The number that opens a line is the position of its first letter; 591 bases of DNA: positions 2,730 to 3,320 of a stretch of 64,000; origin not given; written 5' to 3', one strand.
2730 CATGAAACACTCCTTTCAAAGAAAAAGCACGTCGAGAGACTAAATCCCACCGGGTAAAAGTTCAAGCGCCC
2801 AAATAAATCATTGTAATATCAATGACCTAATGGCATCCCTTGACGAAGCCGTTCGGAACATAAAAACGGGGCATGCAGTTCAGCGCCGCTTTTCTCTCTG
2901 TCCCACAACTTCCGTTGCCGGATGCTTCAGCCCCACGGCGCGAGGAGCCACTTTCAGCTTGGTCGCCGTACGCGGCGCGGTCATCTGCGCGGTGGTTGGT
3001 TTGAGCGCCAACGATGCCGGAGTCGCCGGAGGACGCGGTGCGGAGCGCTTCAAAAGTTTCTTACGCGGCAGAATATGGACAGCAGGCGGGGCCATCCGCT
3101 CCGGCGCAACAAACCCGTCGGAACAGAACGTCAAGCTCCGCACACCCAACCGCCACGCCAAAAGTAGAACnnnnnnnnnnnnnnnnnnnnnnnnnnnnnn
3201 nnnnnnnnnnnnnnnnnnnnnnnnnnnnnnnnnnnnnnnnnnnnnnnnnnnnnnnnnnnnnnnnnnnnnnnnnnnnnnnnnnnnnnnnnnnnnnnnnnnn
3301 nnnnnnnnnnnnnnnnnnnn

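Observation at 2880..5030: Class II ribonucleotide reductase (NrdJ) homolog missing the central catalytic segment: a probable pseudo-enzyme or domain-rearranged paralog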

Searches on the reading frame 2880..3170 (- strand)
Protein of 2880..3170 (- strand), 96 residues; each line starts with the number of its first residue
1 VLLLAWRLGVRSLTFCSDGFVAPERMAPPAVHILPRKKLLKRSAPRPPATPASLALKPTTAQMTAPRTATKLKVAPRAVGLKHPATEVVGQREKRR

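Call 58: search_protein_families(library=pfam, proteins=[window:2880-3170:-], max_evalue=0.01)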
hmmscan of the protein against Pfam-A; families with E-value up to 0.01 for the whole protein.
window:2880-3170:- (96 aa): 0 families
